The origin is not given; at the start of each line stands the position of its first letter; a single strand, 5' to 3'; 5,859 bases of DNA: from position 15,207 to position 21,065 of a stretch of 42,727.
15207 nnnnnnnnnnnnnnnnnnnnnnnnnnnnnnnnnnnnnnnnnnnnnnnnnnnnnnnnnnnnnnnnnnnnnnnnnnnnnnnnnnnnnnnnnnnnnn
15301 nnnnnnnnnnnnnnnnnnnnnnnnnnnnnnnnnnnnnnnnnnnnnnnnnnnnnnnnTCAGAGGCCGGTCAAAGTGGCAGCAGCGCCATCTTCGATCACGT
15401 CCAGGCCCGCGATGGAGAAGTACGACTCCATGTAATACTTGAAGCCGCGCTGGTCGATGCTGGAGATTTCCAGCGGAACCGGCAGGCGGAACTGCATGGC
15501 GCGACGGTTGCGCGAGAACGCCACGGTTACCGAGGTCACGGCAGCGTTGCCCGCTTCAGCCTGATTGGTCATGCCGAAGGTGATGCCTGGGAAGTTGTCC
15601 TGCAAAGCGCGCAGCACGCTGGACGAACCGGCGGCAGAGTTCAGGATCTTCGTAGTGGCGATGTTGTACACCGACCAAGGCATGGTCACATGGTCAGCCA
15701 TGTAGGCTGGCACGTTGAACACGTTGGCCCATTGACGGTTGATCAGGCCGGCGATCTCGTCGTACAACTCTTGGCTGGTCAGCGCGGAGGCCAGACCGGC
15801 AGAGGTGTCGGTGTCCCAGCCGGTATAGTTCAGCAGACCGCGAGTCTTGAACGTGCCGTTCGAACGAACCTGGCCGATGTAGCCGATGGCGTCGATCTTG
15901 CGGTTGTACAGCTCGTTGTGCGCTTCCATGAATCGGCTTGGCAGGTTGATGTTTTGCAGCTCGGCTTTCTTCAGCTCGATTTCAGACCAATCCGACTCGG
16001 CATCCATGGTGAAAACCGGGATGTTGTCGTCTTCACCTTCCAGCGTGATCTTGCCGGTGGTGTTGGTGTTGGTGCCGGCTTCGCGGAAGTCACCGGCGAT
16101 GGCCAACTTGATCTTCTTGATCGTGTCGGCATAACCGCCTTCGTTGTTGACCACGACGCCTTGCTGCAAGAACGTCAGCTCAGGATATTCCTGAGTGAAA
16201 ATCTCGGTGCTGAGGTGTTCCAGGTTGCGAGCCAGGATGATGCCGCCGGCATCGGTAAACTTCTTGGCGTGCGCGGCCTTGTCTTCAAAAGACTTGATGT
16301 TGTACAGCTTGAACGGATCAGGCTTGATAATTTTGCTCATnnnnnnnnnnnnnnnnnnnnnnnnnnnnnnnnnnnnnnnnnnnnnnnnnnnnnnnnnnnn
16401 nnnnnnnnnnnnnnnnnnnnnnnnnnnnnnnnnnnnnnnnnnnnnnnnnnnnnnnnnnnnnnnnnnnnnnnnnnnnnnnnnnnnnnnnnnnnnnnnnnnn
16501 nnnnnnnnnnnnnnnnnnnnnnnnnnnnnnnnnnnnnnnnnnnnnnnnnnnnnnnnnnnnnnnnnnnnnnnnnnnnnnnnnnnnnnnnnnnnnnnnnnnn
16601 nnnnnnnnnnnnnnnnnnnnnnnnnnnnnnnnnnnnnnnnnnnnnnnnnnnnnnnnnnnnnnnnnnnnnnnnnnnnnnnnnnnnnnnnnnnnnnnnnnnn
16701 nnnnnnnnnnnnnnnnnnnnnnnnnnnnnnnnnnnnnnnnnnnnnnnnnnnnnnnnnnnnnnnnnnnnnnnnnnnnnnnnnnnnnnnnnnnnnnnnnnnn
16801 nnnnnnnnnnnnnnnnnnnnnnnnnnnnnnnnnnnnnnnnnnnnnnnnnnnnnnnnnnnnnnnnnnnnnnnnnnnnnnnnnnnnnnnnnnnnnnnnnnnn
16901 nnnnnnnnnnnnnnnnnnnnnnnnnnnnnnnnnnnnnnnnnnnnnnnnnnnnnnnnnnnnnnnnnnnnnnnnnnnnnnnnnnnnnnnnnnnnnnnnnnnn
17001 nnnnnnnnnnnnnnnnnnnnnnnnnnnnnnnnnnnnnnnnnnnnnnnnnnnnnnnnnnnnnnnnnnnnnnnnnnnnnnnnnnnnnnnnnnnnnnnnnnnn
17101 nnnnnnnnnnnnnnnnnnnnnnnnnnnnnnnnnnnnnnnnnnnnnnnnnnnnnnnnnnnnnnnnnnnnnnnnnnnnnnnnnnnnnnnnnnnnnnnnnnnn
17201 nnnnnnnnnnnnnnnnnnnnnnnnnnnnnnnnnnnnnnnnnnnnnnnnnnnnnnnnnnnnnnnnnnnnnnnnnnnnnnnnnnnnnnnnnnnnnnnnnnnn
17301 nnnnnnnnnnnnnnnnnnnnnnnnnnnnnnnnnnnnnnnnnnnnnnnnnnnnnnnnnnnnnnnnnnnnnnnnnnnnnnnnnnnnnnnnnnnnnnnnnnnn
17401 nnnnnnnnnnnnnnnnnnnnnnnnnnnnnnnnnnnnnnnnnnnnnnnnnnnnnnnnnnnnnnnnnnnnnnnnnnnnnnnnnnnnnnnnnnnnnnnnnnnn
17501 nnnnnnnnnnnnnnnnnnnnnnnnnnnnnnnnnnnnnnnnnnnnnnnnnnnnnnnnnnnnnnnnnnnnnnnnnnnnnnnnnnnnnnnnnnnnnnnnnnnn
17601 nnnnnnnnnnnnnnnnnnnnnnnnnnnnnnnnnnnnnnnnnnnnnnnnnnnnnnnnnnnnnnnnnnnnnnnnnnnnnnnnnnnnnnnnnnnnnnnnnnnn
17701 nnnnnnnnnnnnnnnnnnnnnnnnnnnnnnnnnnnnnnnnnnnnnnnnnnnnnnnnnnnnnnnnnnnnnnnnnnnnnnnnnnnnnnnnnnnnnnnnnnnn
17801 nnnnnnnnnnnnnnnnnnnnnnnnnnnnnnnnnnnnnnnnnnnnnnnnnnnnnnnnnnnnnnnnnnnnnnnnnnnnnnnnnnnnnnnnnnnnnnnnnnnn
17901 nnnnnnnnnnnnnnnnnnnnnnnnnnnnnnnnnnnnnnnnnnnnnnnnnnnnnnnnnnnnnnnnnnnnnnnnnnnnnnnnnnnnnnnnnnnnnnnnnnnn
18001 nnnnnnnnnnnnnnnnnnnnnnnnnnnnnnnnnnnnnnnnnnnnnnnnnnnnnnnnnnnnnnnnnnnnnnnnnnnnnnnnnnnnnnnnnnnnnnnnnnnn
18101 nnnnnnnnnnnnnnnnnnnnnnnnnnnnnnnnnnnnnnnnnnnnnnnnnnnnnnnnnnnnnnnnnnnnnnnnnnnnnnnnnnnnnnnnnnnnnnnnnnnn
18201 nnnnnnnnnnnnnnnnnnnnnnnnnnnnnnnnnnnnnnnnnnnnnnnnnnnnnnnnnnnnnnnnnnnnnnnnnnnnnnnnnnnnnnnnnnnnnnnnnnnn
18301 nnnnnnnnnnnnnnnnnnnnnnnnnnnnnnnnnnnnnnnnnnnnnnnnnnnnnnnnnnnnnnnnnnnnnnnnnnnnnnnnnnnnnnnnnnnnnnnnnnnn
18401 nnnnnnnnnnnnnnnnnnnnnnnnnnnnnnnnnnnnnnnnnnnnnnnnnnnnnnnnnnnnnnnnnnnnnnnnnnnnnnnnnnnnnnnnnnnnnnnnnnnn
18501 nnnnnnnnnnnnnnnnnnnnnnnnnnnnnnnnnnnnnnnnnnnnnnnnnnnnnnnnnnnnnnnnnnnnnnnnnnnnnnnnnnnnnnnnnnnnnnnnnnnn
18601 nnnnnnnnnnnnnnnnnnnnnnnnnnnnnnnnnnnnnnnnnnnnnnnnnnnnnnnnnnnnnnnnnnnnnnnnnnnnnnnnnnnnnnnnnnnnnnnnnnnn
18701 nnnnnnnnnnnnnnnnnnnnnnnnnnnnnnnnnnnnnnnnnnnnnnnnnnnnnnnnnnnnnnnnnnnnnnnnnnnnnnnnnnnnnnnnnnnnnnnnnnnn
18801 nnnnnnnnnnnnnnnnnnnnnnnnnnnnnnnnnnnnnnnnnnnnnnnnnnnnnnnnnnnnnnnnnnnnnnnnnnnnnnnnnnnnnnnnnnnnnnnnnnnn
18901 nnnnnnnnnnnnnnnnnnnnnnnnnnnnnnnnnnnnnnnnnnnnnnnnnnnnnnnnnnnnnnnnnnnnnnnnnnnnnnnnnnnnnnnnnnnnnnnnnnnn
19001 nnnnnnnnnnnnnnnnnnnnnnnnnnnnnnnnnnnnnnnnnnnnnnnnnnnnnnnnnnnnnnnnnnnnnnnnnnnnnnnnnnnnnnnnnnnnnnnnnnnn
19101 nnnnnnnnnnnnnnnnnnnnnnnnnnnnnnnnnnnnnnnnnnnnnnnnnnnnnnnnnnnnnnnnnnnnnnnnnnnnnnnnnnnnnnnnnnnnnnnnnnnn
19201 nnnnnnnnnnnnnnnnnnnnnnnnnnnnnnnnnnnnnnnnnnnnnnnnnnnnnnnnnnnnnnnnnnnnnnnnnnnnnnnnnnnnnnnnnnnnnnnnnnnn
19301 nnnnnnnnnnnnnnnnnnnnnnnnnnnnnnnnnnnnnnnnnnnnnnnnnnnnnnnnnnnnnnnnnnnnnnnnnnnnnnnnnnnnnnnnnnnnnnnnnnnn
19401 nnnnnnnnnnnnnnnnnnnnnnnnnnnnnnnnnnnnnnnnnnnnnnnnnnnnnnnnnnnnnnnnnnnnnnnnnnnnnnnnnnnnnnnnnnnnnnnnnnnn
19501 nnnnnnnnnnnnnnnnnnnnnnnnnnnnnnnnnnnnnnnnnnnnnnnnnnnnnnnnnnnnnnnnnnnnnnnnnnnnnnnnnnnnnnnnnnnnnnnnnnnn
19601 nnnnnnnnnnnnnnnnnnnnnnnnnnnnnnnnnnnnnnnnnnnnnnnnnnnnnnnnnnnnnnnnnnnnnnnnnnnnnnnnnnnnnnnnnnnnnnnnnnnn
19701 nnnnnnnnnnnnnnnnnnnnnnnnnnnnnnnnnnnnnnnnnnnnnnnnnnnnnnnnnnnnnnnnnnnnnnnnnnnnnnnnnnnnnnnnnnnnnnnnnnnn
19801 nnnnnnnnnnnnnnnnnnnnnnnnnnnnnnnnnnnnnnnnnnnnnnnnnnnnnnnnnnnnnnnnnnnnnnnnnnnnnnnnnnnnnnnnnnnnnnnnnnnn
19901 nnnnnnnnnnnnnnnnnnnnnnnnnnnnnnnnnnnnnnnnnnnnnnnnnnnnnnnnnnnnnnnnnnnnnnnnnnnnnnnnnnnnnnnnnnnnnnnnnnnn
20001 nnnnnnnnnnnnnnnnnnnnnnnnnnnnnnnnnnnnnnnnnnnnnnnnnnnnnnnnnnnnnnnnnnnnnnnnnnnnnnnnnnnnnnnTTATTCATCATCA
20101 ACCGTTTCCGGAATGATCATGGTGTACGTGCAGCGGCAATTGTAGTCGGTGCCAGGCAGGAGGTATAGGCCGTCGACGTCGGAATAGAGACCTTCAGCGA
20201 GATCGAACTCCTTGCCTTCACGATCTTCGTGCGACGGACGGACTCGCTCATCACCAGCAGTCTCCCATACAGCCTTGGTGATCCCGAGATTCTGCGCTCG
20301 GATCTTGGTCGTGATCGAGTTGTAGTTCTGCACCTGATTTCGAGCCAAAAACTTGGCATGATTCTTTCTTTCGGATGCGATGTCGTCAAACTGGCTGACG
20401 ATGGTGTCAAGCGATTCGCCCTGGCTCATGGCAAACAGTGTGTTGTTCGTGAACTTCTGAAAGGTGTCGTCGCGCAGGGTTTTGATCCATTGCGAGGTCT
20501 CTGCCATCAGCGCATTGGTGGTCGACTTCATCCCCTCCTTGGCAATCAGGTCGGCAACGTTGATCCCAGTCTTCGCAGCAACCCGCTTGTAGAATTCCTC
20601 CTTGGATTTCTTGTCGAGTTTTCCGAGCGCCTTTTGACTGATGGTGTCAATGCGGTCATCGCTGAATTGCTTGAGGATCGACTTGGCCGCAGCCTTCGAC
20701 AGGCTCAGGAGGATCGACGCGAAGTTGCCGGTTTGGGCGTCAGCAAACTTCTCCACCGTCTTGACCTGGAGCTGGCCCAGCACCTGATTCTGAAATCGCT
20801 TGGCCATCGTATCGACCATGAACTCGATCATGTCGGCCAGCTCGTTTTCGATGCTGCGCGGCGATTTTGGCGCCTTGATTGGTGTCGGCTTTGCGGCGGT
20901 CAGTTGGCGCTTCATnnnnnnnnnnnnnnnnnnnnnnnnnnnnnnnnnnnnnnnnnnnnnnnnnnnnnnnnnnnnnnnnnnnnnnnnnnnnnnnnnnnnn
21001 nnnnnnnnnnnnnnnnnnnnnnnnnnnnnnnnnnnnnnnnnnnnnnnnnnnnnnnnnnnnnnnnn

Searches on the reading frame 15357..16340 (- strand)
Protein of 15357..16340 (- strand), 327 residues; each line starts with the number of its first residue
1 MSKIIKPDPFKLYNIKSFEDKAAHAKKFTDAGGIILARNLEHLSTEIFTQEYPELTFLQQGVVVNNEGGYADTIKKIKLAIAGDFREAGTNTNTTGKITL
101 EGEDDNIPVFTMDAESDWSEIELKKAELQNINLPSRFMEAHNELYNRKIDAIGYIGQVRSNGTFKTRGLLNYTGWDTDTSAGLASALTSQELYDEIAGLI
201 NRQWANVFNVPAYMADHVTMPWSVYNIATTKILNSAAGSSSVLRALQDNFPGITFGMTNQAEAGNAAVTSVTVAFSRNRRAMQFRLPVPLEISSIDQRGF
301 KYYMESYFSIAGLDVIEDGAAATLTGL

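Call 78: search_protein_families(library=pfam, proteins=[window:15357-16340:-], max_evalue=0.001)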
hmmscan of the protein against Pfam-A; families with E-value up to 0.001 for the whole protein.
window:15357-16340:- (327 aa): 1 family
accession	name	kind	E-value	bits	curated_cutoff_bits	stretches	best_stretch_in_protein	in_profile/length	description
PF09950.15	Major_capside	-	3.8e-17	62.9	26.8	1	89-325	7-249/251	Major capsid protein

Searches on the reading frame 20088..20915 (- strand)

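Call 78: search_protein_families(library=pfam, proteins=[window:20088-20915:-], max_evalue=0.001)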
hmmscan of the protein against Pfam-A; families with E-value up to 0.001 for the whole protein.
window:20088-20915:- (275 aa): 1 family
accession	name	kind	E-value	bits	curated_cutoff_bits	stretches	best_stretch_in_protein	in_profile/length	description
PF04233.19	Phage_Mu_F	-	4.7e-15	56.7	29.6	1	154-264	2-111/112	Phage Mu protein F like protein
